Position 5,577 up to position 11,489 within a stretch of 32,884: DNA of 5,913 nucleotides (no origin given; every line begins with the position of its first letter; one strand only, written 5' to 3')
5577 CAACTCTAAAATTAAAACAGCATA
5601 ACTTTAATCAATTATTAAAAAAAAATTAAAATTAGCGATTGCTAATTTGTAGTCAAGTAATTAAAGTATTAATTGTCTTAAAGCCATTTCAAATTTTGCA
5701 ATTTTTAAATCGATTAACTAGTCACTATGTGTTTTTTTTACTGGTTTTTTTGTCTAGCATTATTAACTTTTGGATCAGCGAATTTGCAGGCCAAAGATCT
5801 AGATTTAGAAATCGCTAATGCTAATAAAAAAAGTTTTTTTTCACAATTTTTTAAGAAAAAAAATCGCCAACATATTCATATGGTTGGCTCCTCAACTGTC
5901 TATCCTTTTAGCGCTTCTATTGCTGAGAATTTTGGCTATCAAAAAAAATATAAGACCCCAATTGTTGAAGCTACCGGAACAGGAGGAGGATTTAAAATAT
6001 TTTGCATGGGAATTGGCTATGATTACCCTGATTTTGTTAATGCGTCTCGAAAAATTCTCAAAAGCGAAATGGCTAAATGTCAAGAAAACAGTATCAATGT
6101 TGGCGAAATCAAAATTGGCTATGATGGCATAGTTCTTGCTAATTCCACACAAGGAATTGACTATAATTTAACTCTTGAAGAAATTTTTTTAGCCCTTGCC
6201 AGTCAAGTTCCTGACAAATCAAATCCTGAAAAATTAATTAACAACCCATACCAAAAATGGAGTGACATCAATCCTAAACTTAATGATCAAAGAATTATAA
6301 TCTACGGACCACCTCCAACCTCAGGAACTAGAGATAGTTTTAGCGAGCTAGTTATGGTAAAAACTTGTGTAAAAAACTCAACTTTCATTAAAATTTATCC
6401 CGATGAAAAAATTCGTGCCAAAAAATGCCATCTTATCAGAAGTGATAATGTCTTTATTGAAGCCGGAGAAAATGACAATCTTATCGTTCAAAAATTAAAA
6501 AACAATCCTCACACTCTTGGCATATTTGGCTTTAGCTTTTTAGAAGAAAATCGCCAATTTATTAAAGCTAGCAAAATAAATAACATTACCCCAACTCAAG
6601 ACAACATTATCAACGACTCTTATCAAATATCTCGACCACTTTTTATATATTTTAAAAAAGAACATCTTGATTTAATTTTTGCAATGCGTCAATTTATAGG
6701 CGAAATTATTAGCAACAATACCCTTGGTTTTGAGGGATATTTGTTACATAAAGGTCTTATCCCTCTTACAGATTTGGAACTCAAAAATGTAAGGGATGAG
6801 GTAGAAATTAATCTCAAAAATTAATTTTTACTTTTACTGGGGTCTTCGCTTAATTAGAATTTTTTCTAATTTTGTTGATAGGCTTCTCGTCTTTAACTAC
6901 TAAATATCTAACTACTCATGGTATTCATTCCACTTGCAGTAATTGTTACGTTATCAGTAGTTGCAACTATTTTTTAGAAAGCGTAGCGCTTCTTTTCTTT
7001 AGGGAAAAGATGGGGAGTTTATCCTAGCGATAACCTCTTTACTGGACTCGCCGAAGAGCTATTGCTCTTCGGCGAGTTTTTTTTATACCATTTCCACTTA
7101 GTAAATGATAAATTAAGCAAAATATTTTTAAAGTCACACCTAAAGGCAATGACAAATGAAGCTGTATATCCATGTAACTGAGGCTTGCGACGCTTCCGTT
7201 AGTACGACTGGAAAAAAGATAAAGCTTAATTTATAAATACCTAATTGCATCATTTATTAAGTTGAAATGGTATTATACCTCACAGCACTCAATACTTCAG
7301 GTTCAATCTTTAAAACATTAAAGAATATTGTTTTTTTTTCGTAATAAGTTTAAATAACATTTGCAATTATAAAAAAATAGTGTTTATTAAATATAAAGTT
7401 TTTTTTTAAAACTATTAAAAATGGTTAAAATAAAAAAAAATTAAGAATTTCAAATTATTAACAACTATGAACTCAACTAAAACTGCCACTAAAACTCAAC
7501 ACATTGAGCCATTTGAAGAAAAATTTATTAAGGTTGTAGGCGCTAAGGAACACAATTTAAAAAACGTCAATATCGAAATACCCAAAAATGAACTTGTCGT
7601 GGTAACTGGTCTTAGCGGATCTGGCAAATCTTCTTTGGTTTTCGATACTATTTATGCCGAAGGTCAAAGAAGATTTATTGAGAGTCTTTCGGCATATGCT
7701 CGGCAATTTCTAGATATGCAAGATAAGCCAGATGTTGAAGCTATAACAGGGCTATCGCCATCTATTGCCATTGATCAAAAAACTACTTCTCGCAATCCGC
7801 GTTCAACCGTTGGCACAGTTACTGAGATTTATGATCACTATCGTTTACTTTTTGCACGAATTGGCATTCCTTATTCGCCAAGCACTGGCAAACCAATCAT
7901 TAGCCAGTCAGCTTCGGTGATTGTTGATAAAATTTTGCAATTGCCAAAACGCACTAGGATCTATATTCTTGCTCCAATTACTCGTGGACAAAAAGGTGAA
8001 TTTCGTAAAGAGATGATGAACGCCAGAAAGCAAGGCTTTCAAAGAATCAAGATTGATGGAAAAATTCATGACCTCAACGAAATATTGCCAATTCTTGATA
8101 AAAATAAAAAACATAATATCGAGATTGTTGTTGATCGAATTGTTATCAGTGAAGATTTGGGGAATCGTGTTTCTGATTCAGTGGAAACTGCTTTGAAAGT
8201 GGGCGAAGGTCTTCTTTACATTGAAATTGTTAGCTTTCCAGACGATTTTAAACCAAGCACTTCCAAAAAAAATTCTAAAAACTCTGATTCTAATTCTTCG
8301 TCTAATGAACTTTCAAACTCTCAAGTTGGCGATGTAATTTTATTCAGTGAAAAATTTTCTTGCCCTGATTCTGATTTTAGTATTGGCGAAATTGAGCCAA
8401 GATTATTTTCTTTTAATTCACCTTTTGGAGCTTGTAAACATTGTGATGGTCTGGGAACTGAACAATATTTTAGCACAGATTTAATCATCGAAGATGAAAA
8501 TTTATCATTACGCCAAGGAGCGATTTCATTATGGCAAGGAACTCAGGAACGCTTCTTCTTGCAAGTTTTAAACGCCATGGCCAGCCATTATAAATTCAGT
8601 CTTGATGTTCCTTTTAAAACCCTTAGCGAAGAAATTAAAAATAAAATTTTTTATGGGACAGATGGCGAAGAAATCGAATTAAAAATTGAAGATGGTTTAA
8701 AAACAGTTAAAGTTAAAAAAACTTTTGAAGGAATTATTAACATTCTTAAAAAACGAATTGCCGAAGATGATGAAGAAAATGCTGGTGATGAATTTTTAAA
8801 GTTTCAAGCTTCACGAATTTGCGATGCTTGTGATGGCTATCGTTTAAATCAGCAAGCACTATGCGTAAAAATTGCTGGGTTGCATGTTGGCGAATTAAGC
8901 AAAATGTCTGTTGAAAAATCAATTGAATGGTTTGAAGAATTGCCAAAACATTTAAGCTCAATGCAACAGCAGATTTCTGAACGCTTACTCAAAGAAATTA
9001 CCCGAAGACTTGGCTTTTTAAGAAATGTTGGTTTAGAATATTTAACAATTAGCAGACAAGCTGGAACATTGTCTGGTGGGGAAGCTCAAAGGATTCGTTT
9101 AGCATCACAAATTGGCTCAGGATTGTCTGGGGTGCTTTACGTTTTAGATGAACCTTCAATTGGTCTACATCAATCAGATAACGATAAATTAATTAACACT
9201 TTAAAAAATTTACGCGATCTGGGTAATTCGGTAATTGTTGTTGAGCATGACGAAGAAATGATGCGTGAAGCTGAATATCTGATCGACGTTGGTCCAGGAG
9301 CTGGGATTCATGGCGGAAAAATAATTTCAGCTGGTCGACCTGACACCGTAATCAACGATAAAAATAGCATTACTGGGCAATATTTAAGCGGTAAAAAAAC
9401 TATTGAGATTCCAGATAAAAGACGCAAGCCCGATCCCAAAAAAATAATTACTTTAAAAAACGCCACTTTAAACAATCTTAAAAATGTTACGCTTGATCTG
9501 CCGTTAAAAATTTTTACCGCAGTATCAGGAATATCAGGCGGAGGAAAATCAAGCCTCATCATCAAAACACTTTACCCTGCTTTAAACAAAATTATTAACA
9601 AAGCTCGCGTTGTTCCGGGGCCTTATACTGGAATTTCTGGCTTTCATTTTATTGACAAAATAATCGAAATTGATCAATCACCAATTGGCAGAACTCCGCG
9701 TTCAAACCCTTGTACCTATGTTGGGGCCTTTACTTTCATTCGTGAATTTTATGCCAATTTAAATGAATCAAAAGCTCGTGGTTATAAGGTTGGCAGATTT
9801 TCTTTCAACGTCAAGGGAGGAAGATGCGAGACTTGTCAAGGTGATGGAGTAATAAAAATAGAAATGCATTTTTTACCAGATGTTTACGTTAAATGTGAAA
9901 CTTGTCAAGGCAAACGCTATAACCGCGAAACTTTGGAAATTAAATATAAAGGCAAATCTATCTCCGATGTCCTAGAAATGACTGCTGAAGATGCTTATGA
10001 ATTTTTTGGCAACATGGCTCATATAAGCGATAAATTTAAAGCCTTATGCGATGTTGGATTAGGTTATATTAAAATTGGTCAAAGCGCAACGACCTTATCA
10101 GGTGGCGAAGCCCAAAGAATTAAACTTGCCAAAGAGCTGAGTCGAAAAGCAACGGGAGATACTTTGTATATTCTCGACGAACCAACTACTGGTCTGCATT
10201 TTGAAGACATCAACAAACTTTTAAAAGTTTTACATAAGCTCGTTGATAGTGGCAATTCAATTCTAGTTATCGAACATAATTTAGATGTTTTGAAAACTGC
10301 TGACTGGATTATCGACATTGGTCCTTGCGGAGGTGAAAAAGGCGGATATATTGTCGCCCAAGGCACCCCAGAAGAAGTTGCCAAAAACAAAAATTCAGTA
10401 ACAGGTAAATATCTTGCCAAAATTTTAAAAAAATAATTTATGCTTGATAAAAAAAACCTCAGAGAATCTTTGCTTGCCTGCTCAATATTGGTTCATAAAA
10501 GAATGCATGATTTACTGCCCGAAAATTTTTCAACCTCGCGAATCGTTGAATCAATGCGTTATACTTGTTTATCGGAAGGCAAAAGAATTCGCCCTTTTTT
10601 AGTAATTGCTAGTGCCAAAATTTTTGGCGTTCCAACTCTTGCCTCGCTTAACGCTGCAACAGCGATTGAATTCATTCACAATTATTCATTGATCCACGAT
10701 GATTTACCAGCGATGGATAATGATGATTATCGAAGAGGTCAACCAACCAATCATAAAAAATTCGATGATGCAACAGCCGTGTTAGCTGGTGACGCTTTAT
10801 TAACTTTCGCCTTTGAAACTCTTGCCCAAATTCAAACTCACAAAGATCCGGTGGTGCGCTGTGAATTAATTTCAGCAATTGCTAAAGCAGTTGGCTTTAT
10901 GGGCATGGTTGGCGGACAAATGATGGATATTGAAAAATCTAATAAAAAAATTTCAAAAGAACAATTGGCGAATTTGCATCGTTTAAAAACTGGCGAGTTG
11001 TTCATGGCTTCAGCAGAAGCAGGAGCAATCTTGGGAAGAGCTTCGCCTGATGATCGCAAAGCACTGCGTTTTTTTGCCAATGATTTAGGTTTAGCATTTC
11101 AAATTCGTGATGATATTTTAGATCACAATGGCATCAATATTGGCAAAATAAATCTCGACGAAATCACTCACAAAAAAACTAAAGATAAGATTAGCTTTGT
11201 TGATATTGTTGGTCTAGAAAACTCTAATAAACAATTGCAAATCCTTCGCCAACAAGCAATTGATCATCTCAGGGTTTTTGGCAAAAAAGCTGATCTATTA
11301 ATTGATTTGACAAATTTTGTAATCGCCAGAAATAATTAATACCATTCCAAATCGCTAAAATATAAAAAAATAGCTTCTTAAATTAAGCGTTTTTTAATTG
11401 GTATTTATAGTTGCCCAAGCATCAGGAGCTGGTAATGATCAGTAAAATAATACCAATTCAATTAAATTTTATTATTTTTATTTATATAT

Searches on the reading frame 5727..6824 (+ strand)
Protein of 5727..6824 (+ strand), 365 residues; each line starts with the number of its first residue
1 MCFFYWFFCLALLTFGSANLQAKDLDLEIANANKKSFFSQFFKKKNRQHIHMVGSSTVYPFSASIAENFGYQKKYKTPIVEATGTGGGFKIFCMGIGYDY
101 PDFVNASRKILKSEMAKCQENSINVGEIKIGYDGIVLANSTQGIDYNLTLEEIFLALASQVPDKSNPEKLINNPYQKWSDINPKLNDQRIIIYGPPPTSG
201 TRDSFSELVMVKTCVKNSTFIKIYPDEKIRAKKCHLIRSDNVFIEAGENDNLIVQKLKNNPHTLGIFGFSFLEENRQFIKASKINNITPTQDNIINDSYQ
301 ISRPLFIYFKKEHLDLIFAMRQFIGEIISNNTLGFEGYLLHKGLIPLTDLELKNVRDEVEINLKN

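Call 7: search_protein_families(library=pfam, proteins=[window:5727-6824:+], max_evalue=0.001)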
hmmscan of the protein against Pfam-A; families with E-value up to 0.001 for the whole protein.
window:5727-6824:+ (365 aa): 1 family
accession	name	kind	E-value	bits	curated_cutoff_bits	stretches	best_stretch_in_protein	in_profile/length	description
PF12849.12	PBP_like_2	-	5e-32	112.2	27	1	45-330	7-266/267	PBP superfamily domain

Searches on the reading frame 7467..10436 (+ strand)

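Call 7: search_protein_families(library=pfam, proteins=[window:7467-10436:+], max_evalue=0.001)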
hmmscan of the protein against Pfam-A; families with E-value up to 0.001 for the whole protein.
window:7467-10436:+ (989 aa): 9 families
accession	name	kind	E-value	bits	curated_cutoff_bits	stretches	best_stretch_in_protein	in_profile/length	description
PF17760.6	UvrA_inter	-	1.2e-37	128.5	23.3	1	147-254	1-107/109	UvrA interaction domain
PF17755.6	UvrA_DNA-bind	-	3.2e-29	101.9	23.2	1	338-441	3-106/110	UvrA DNA-binding domain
PF00005.33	ABC_tran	-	2.4e-18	67.5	25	1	863-908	95-137/137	ABC transporter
PF02463.25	SMC_N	-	6.4e-12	45.8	40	0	187-608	104-211/220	RecF/RecN/SMC N terminal domain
PF20703.3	nSTAND1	-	9.8e-08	32.5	27.1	0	27-59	19-51/379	Novel STAND NTPase 1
PF13555.12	AAA_29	-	3e-06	27.3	27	0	30-58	11-39/61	P-loop containing region of AAA domain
PF03193.22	RsgA_GTPase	-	3.2e-05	24.3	30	0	7-58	73-123/174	RsgA GTPase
PF13191.12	AAA_16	-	0.00022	22.2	32.6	0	42-85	25-73/167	AAA ATPase domain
PF00684.25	DnaJ_CXXCXGXG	-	0.00071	20.2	32.7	0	786-817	17-51/65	DnaJ central domain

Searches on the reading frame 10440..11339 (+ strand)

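Call 7: search_protein_families(library=pfam, proteins=[window:10440-11339:+], max_evalue=0.001)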
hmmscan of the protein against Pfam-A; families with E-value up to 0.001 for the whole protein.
window:10440-11339:+ (299 aa): 1 family
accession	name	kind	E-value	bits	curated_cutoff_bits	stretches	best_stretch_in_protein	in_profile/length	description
PF00348.22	polyprenyl_synt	-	3e-51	174.5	27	1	35-270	4-231/251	Polyprenyl synthetase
